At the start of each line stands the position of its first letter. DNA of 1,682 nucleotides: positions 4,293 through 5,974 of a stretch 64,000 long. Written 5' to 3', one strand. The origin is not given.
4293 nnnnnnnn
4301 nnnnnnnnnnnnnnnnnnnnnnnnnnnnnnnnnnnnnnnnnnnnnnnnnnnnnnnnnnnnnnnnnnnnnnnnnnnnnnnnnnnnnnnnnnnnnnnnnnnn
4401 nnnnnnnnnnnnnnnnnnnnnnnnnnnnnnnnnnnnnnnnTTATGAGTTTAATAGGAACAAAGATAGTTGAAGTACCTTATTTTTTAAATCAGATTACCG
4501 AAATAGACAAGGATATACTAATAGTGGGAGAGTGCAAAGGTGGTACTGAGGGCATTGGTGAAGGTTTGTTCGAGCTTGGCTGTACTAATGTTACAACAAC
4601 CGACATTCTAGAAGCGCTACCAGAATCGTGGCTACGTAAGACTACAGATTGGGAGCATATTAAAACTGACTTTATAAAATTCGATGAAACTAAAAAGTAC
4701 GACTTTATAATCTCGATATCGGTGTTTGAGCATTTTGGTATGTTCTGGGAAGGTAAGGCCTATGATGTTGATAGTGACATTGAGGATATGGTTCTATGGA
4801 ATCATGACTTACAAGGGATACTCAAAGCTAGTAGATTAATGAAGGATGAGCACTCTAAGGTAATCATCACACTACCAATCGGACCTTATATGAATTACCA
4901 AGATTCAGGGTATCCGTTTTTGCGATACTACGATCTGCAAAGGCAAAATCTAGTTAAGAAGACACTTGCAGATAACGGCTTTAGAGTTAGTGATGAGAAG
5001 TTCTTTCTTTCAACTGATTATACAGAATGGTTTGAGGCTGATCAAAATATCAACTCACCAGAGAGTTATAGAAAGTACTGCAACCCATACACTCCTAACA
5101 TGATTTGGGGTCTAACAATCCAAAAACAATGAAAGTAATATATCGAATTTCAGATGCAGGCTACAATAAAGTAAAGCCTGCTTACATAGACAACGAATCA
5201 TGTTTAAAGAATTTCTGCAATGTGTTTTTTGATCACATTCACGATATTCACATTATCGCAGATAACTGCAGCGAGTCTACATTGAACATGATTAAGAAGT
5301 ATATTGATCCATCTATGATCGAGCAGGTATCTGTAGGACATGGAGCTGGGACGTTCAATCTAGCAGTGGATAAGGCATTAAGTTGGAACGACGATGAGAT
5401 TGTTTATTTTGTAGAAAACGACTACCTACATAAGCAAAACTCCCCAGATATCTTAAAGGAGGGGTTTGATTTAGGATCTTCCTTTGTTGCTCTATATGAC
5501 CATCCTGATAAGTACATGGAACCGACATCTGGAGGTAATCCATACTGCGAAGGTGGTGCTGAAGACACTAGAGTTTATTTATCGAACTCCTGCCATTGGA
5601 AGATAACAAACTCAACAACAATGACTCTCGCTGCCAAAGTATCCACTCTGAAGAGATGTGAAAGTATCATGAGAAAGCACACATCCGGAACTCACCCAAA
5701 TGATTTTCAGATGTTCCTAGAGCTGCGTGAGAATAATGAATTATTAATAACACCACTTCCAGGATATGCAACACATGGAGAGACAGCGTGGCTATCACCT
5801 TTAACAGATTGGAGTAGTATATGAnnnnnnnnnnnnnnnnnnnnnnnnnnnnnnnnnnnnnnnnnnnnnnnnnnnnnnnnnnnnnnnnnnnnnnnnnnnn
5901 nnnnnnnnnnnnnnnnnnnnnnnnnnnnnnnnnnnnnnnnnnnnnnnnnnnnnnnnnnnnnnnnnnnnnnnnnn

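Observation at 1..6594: Six-kb cluster of glycosyltransferases and methyltransferases at the window start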

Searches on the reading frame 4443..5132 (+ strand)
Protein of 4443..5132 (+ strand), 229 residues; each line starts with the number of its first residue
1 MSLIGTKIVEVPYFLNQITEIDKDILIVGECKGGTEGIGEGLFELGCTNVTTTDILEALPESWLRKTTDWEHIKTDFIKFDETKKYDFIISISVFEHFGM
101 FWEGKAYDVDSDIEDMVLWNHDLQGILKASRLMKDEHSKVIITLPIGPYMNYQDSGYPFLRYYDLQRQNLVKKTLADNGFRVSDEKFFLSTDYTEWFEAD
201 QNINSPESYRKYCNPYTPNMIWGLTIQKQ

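Call 3: search_protein_families(library=pfam, max_evalue=0.1, proteins=[window:4443-5132:+])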
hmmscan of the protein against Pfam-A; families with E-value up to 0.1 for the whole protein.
window:4443-5132:+ (229 aa): 1 family
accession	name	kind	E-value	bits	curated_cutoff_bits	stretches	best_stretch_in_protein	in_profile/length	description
PF08242.18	Methyltransf_12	-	0.09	13.9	30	0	46-99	19-79/98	Methyltransferase domain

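Call 12: search_protein_families(library=phrogs, max_evalue=0.001, proteins=[window:4443-5132:+])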
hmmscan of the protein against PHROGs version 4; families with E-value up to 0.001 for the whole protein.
window:4443-5132:+ (229 aa): 0 families

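Call 13: search_protein_families(library=ncbifam, max_evalue=0.01, proteins=[window:4443-5132:+])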
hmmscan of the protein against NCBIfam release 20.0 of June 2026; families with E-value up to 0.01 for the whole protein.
window:4443-5132:+ (229 aa): 0 families

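Call 73: search_solved_structures(query=window:4443-5132:+, max_evalue=5)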
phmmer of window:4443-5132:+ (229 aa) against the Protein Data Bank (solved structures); distinct sequences matched with E-value up to 5: 6.
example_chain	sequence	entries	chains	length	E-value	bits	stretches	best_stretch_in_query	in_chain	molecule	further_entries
1djo_A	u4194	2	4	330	0.27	14.5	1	8-45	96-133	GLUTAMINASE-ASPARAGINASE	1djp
4pga_A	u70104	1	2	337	0.28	14.5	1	8-45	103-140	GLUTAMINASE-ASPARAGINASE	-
4e4y_A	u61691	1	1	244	0.72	13.1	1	32-113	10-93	Short chain dehydrogenase family protein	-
6wyw_A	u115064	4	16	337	0.94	12.7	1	8-46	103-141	Glutaminase-asparaginase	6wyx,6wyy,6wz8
6wyz_A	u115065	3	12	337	1.1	12.5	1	8-45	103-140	Glutaminase-asparaginase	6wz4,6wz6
1vl8_A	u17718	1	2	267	1.8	11.8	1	24-82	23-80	Gluconate 5-dehydrogenase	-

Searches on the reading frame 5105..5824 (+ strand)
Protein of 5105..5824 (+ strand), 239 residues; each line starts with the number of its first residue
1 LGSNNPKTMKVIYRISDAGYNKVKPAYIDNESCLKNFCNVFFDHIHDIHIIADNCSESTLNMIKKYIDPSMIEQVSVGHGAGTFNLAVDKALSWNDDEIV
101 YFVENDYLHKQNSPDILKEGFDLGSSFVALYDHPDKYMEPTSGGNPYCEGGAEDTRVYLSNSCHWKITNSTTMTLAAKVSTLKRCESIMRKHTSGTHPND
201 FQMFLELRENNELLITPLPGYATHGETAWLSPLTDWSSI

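Call 3: search_protein_families(library=pfam, max_evalue=0.1, proteins=[window:5105-5824:+])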
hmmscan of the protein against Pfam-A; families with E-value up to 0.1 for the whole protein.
window:5105-5824:+ (239 aa): 0 families

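Call 12: search_protein_families(library=phrogs, max_evalue=0.001, proteins=[window:5126-5824:+])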
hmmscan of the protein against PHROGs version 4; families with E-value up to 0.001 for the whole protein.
window:5126-5824:+ (232 aa): 0 families

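Call 13: search_protein_families(library=ncbifam, max_evalue=0.01, proteins=[window:5126-5824:+])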
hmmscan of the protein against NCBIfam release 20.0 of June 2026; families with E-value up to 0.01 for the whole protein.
window:5126-5824:+ (232 aa): 0 families

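Call 30: search_solved_structures(query=window:5126-5824:+, max_evalue=1)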
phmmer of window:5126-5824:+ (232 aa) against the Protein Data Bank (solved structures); distinct sequences matched with E-value up to 1: 9.
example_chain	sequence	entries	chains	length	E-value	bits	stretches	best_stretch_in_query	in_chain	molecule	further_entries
8tm0_A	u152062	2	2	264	6.3e-05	25.7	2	23-93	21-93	NKG2-D type II integral membrane protein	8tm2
4pdc_A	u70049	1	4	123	0.12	14.9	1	23-93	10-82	NKG2-D type II integral membrane protein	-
1kcg_A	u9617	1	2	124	0.13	14.9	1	23-93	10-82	NKG2-D type II integral membrane protein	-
4s0u_A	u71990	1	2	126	0.13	14.9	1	23-93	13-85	NKG2-D type II integral membrane protein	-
1hyr_B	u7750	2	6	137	0.16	14.6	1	23-93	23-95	NKG2-D TYPE II INTEGRAL MEMBRANE PROTEIN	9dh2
1mpu_A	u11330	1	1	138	0.16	14.5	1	23-93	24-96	NKG2-D type II integral membrane protein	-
7fi5_A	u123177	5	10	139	0.16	14.5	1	23-93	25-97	NKG2-D type II integral membrane protein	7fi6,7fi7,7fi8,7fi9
9d84_A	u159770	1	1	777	0.48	13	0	58-118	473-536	Gp48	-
8ea5_A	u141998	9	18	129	0.52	12.9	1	23-90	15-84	NKG2-D type II integral membrane protein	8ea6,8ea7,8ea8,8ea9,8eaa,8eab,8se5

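Call 36: find_homologous_proteins(query=window:5126-5824:+)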
Query window:5126-5824:+ (232 aa): 4788 proteins with E <= 0.001 among 4851 candidates; the best 120 are listed.
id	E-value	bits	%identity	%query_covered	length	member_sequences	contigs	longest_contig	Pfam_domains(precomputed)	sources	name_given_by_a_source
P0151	3.3e-158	542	100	100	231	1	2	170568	-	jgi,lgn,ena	-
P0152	3.8e-155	532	97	100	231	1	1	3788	-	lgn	-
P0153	9.2e-155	531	97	100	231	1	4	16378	-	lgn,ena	-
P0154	1.1e-154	531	97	100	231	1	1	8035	-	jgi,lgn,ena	jgi:hypothetical protein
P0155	7.9e-142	489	88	100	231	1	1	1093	-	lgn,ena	-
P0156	5.2e-141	486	88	100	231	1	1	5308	-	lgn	-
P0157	1.5e-138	478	85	100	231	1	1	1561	-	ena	-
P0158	1.5e-138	478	86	100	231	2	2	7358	-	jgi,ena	jgi:hypothetical protein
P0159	2.7e-138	477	86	100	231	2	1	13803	-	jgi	jgi:hypothetical protein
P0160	3.3e-138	477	86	100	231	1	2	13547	-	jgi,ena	jgi:hypothetical protein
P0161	3.7e-138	477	85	100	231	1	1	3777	-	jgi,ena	jgi:hypothetical protein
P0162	4.5e-138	476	86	100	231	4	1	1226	-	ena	-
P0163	4.7e-138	476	84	100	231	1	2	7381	-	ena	-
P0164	7.6e-138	476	86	100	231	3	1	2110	-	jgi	jgi:hypothetical protein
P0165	2.7e-137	474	85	100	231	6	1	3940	-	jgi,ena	-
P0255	1.2e-130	452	81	100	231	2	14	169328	-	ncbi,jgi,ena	jgi:glycosyltransferase involved in cell wall biosynthesis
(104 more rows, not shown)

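Call 37: find_encoding_contigs(protein=P0255, flank=10000, max_places=2)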
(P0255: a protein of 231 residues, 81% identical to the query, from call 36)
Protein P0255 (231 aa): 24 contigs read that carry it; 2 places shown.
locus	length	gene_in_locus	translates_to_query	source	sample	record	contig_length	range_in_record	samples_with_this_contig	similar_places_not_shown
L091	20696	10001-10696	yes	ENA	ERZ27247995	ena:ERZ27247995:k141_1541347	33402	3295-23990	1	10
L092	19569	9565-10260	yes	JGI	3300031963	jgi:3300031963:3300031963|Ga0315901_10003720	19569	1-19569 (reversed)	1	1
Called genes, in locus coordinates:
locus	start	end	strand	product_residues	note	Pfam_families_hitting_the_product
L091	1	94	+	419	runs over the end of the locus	-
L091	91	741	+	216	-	PF00535:Glycos_transf_2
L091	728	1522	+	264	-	PF04724:Glyco_transf_17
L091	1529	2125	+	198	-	PF13578:Methyltransf_24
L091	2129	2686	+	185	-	PF05050:Methyltransf_21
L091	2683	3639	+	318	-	-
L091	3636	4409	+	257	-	-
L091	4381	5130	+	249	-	PF13733:Glyco_transf_7N, PF02709:Glyco_transf_7C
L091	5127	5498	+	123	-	PF19662:DUF6165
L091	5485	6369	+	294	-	-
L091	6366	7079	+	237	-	-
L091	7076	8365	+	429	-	PF01041:DegT_DnrJ_EryC1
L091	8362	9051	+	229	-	PF01370:Epimerase, PF04321:RmlD_sub_bind, PF07993:NAD_binding_4 (weak)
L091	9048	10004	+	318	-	-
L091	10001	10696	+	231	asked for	-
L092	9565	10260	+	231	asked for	-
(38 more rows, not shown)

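Call 38: find_encoding_contigs(protein=P0151, flank=10000, max_places=3)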
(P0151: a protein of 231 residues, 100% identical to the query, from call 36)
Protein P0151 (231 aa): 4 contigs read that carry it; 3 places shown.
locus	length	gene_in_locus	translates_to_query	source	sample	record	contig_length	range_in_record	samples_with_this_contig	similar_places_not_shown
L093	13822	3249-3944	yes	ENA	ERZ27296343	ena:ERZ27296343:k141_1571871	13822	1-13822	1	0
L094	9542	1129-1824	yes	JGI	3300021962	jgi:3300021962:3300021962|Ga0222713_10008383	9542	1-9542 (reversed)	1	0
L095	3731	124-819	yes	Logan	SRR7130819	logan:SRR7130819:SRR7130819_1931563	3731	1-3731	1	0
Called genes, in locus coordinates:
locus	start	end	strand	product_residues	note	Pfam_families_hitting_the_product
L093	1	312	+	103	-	?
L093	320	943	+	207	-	PF13489:Methyltransf_23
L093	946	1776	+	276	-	-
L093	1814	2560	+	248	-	-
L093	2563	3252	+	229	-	-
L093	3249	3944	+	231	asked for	-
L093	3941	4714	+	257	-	PF00535:Glycos_transf_2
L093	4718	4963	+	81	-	-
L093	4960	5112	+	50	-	-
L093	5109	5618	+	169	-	-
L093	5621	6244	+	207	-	-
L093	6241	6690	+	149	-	-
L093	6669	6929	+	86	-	PF02617:ClpS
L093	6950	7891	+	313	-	PF03851:UvdE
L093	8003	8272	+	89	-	-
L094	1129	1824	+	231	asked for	-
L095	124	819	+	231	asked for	-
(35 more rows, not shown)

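Call 48: predict_structure(alignment_id=A3)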
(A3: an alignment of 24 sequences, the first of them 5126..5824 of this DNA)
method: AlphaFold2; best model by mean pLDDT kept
length: 232 residues; sequences in the alignment: 24
mean_pLDDT: 68.1   pTM: 0.70
mean pLDDT of the five models: 68.1, 67.1, 66.8, 64.5, 61.0
residues with pLDDT >= 90: 47; 70-90: 78; 50-70: 40; < 50: 67
segments of 3 or more residues with pLDDT < 50: 125-133, 135-165, 207-232
pLDDT, mean of each block of 10 residues (from residue 1): 88 59 85 90 91 94 90 78 92 79 72 67 50 45 35 39 55 89 83 71 57 28 35 35
secondary structure, 60 per line:
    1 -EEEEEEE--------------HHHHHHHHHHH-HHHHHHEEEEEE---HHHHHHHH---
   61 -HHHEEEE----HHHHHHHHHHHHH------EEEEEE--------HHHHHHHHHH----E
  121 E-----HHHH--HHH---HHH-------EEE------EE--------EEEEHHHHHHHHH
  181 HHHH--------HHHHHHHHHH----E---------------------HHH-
elements in order: E2-8 H23-33 H35-40 E41-46 H50-57 E65-68 H73-85 E92-97 H106-115 H127-130 E149-151 E168-171 H172-184 H193-202

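Call 50: fold_search(model_id=the predicted structure, library=pdb)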
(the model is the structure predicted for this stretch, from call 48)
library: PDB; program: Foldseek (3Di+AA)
matches with E <= 10: 1548; with E <= 0.001: 95
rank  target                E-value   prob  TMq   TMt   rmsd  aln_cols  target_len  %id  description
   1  1vh3_B                1.5e-06  1.00  0.47  0.45   9.8       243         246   14  Crystal structure of CMP-KDO synthetase (released 2003-12-30)
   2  1vic_B                1.9e-06  1.00  0.46  0.44  10.5       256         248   14  Crystal structure of CMP-KDO synthetase (released 2003-12-30)
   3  3duv_B                2.4e-06  1.00  0.47  0.43   8.9       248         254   14  Crystal structure of 3-deoxy-manno-octulosonate cytidylyltransferase from Haemophilus influenzae complexed with the su (released 2008-12-09)
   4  1hv9_A                8.2e-06  1.00  0.44  0.26   8.0       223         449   15  STRUCTURE OF E. COLI GLMU: ANALYSIS OF PYROPHOSPHORYLASE AND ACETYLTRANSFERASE ACTIVE SITES (released 2001-02-21)
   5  1vh3_A                1.7e-05  1.00  0.44  0.48   8.1       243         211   12  Crystal structure of CMP-KDO synthetase (released 2003-12-30)
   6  6fxr_A                2.3e-05  1.00  0.55  0.21   7.5       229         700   13  Crystal Structure of full-length Human Lysyl Hydroxylase LH3 - Cocrystal with Fe2+, Mn2+, UDP-Gal (released 2018-08-22)
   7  2v0j                  2.8e-05  1.00  0.46  0.27   7.0       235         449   11  Characterization of Substrate Binding and Catalysis of the Potential Antibacterial Target N-acetylglucosamine-1-phosphat (released 2008-01-15)
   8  6fxm_A                3.6e-05  1.00  0.53  0.21  11.2       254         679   13  Crystal Structure of full-length Human Lysyl Hydroxylase LH3 - Cocrystal with Mn2+ (released 2018-08-22)
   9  8one_A                3.6e-05  1.00  0.54  0.21  11.8       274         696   14  Crystal Structure of full-length Human Lysyl Hydroxylase LH3 - Asp190Ser mutant - Cocrystal with Fe2+, Mn2+, UDP-Gluco (released 2023-07-19)
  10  9o4g_A                3.6e-05  1.00  0.41  0.16  12.6       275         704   13  Cryo-EM structure of the CHSY3-CHPF1 chondroitin synthase heterodimer (released 2026-03-04)
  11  3tqd                  4.7e-05  1.00  0.41  0.39   8.7       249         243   12  Structure of the 3-deoxy-D-manno-octulosonate cytidylyltransferase (kdsB) from Coxiella burnetii (released 2011-10-26)
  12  6xhr_F                5.0e-05  1.00  0.44  0.44   7.5       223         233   14  Crystal structure of S. aureus TarI (space group P1211) (released 2021-04-21)
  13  1vh1_D                5.7e-05  1.00  0.43  0.42   9.7       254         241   10  Crystal structure of CMP-KDO synthetase (released 2003-12-30)
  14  2y6p_C                6.0e-05  1.00  0.48  0.48   7.8       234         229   12  Evidence for a Two-Metal-Ion-Mechanism in the Kdo- Cytidylyltransferase KdsB (released 2011-08-24)
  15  2y6p_A                6.4e-05  1.00  0.49  0.49   7.1       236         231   11  Evidence for a Two-Metal-Ion-Mechanism in the Kdo- Cytidylyltransferase KdsB (released 2011-08-24)
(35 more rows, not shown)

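Call 78: search_protein_representatives(protein=window:5129-5824:+)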
Query: 231 residues. Proteins with E-value up to 0.001 (for the whole library): 1241; up to 1e-10: 753; up to 1e-30: 246. The best 150 are listed.
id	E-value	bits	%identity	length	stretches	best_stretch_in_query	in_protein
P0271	1.6e-114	397.5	75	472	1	2-231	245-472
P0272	1.3e-95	335.6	65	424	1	2-229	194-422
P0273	3.7e-94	330.8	65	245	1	1-225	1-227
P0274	2.2e-80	285.8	54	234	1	2-230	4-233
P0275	6.7e-80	284.2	57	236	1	1-231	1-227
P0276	1.3e-78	280.0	55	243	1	3-230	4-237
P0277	1.9e-76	272.9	56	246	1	1-229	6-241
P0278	1.8e-68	246.8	48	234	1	3-229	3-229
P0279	8.5e-68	244.6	54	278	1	3-229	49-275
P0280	4.5e-65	235.7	50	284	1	3-229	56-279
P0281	3.1e-62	226.4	78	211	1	111-231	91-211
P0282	1.8e-61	223.9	49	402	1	2-231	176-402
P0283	3.3e-61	223.0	46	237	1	1-231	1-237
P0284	3.3e-61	223.0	55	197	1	1-182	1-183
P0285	1.3e-60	221.1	48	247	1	1-228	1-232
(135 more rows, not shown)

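Call 80: search_protein_families(library=pfam, alignment_id=A6, max_evalue=0.001)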
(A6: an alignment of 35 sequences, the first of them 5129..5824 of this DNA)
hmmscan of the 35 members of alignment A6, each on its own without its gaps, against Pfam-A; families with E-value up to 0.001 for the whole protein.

A. member 1, window:5129-5824:+ (231 aa): 0 families

B. families by the number of members that match (of 35 scanned): 14 families
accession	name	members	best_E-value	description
PF18922.5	DUF5672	7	5.2e-55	Protein of unknown function (DUF5672)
PF00535.33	Glycos_transf_2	5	9.4e-14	Glycosyl transferase family 2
PF04765.19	TOD1_MUCI70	3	2.8e-15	TOD1/MUCI70, glycosyltransferase-like domain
PF13428.12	TPR_14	2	5.5e-05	Tetratricopeptide repeat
PF20102.4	DUF6492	1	7.6e-25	Family of unknown function (DUF6492)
PF05050.19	Methyltransf_21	1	6e-16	Methyltransferase FkbM domain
PF01596.23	Methyltransf_3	1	2.7e-08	O-methyltransferase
PF13578.12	Methyltransf_24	1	1.5e-07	Methyltransferase domain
PF13692.12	Glyco_trans_1_4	1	2.7e-07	Glycosyl transferases group 1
PF00534.26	Glycos_transf_1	1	4.5e-07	Glycosyl transferases group 1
PF13641.12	Glyco_tranf_2_3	1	4.1e-06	Glycosyltransferase like family 2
PF23914.1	TPR_CcmH_CycH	1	2.4e-05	Cytochrome c-type biogenesis protein H TPR domain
PF01762.27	Galactosyl_T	1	0.00028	Galactosyltransferase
PF07719.23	TPR_2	1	0.00038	Tetratricopeptide repeat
